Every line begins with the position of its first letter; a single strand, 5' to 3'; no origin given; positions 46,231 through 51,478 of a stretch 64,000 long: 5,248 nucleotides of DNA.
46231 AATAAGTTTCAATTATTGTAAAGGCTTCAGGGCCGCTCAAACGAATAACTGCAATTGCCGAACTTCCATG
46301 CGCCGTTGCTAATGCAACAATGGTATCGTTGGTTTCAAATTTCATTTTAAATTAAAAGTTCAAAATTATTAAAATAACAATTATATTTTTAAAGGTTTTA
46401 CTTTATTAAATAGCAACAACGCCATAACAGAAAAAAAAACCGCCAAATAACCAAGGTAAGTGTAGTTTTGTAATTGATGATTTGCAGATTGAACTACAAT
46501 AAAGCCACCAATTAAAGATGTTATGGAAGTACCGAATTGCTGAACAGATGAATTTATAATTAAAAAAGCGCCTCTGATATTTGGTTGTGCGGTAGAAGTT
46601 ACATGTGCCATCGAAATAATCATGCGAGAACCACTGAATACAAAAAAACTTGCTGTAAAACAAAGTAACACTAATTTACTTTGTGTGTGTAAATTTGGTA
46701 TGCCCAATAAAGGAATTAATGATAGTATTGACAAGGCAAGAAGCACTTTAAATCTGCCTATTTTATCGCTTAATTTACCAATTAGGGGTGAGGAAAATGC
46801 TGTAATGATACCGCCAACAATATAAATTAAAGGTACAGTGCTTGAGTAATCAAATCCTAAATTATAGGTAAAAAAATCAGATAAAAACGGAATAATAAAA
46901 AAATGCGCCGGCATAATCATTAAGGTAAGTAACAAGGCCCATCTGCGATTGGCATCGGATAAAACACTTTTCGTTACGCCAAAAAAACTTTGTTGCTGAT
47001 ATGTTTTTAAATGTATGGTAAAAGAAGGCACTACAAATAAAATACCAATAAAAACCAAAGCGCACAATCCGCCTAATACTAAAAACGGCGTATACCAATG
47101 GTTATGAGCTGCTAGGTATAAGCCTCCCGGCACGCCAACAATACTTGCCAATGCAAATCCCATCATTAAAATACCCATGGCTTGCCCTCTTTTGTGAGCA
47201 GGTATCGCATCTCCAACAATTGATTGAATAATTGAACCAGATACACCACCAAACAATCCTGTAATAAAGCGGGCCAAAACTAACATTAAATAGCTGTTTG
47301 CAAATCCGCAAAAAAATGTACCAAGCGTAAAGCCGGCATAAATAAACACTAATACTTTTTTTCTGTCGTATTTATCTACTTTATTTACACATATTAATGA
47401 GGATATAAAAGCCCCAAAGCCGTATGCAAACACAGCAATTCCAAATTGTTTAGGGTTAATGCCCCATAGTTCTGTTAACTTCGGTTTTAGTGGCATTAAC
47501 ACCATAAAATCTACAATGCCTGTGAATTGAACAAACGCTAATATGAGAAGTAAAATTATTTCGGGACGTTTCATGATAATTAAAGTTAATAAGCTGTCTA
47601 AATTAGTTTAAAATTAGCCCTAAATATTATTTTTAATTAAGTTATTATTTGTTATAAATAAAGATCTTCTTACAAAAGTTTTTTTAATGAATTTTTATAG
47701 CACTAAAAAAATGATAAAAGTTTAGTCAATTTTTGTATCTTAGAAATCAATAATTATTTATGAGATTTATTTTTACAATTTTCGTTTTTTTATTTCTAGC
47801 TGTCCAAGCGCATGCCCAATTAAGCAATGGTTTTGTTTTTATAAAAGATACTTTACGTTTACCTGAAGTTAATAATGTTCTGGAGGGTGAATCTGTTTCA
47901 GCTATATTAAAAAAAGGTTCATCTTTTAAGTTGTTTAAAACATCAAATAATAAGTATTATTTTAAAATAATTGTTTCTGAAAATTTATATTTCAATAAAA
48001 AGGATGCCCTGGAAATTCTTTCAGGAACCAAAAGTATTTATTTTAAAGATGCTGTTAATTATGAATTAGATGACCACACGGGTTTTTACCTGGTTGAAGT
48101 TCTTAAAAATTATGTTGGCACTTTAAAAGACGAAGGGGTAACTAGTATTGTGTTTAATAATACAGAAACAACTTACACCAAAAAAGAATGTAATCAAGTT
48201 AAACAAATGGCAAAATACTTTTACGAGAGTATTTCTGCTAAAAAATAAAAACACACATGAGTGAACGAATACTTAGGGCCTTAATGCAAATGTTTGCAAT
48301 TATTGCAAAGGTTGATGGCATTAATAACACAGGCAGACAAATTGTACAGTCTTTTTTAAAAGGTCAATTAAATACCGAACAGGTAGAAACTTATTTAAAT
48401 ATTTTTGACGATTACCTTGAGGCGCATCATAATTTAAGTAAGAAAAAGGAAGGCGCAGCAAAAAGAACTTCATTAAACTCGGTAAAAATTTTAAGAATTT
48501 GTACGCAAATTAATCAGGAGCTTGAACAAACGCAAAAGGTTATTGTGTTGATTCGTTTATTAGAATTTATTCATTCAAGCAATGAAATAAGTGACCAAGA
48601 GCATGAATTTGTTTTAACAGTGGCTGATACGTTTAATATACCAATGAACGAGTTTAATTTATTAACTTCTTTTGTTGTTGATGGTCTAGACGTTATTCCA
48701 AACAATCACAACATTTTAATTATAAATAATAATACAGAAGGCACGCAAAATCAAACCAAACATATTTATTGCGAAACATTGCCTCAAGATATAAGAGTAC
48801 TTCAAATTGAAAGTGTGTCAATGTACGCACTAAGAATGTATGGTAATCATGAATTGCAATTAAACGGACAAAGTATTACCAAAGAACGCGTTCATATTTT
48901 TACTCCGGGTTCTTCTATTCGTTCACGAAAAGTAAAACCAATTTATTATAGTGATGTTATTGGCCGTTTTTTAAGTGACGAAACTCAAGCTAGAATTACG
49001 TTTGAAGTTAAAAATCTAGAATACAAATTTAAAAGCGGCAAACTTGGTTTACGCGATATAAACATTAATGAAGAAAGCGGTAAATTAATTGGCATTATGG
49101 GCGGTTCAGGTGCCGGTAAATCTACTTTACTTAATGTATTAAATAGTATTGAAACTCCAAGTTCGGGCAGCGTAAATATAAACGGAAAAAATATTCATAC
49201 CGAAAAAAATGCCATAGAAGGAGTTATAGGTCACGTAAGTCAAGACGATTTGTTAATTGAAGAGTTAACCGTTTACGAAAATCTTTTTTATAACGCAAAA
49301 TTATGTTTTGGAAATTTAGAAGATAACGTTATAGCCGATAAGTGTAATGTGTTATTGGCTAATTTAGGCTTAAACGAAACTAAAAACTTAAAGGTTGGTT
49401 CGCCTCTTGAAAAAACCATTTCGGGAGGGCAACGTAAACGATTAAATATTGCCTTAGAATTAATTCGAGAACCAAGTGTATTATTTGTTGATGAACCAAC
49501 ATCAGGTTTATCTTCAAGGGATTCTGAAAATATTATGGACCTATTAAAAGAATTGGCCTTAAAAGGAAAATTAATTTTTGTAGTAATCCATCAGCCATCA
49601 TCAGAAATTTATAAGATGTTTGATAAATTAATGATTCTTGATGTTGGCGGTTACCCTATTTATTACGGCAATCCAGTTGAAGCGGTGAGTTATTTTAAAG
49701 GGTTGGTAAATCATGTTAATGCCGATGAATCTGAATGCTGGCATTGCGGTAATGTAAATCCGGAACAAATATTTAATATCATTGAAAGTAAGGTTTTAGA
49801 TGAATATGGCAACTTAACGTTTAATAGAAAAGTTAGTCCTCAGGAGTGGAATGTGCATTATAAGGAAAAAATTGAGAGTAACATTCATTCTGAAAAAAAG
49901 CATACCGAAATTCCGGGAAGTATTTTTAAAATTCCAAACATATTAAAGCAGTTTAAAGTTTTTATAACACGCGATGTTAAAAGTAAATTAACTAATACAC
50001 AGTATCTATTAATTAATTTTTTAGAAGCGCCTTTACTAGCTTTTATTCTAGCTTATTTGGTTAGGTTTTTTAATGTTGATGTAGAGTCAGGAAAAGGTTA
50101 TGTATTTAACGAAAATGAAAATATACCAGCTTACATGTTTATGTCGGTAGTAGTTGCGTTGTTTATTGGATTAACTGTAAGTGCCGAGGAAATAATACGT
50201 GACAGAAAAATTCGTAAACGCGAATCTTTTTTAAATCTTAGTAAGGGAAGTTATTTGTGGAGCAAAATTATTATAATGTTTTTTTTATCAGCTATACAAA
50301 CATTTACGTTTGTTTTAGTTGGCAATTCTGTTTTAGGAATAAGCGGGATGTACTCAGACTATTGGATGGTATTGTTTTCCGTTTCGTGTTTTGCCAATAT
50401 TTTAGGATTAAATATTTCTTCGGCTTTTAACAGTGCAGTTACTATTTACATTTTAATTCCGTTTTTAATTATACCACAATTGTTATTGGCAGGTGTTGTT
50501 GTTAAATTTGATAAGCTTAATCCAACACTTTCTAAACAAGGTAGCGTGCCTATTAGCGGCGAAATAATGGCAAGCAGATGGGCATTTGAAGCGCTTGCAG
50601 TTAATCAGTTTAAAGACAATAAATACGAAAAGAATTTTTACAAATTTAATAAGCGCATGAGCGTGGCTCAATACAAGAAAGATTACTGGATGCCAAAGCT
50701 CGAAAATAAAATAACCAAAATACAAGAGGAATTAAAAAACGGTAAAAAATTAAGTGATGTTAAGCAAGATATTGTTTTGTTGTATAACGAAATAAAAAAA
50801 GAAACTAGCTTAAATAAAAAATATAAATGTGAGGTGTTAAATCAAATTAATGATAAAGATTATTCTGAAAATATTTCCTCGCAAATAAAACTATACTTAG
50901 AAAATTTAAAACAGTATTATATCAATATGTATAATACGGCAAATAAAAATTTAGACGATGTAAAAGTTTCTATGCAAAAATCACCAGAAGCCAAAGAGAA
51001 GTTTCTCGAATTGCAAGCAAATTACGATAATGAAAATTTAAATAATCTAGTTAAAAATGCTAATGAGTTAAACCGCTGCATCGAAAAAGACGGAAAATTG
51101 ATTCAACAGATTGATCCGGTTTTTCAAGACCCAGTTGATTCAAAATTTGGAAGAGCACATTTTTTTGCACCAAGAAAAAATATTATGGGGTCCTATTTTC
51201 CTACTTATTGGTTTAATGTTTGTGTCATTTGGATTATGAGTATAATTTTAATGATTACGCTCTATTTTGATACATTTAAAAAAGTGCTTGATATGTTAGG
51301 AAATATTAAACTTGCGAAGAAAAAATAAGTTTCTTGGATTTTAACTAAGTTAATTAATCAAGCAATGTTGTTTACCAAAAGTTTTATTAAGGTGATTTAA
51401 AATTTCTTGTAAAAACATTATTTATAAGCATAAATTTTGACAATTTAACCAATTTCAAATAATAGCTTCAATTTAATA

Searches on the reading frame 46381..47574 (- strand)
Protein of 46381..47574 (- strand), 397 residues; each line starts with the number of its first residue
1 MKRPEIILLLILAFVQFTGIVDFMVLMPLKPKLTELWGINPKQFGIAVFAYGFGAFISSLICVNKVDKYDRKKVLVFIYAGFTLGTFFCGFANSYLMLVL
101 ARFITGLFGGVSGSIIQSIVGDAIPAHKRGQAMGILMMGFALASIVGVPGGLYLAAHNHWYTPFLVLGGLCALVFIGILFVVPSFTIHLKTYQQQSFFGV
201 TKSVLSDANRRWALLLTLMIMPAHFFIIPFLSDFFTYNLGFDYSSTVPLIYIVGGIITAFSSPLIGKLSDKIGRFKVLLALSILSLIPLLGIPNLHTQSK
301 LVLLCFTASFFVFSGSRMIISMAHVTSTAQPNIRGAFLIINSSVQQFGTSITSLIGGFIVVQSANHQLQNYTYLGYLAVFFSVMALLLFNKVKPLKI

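Call 96: search_protein_families(library=pfam, proteins=[window:46381-47574:-], max_evalue=0.00001)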
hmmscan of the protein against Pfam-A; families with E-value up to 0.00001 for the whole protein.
window:46381-47574:- (397 aa): 2 families
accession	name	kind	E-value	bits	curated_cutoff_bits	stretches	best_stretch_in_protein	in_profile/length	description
PF07690.21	MFS_1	-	1.7e-50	172.3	33.4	1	12-351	1-345/347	Major Facilitator Superfamily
PF00083.30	Sugar_tr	-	1e-13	51.4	22.3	1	43-186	47-198/452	Sugar (and other) transporter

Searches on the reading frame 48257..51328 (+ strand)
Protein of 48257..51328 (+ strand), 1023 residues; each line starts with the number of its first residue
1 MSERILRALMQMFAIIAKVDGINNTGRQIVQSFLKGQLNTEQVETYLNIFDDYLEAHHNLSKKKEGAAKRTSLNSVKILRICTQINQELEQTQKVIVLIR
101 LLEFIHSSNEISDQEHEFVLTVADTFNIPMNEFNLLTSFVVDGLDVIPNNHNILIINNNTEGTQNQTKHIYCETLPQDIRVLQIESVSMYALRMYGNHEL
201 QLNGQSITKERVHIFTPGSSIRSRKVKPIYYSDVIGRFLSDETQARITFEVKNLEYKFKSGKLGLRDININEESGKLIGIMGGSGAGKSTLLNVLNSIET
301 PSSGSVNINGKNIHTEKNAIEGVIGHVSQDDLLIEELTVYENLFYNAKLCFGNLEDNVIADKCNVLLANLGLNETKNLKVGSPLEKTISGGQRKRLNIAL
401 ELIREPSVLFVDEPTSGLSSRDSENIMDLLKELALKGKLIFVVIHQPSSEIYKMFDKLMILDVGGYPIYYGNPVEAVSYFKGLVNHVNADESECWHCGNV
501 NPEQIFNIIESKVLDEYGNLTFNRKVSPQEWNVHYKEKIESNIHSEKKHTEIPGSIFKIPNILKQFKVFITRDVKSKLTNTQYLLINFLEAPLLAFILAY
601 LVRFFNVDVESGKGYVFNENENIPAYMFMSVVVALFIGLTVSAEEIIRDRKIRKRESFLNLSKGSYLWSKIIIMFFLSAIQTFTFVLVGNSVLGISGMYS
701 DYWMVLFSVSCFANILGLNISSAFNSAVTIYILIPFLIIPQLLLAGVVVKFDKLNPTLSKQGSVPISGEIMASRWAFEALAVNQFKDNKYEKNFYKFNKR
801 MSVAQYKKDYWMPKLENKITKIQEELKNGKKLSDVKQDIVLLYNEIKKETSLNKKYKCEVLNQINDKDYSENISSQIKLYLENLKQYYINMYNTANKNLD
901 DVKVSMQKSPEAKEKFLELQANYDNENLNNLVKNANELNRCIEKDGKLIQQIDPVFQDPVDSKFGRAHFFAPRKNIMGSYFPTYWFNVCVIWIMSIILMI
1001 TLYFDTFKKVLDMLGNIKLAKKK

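Call 96: search_protein_families(library=pfam, proteins=[window:48257-51328:+], max_evalue=0.00001)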
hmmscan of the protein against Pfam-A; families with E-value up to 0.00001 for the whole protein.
window:48257-51328:+ (1023 aa): 3 families
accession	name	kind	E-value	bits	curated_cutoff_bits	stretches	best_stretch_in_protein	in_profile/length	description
PF00005.33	ABC_tran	-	7.6e-31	108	25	1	265-416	1-137/137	ABC transporter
PF01061.29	ABC2_membrane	-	3.4e-17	63.1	26.9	1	565-784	2-210/211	ABC-2 type transporter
PF19055.6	ABC2_membrane_7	-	1.5e-07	31.1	22.7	1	445-550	1-97/410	ABC-2 type transporter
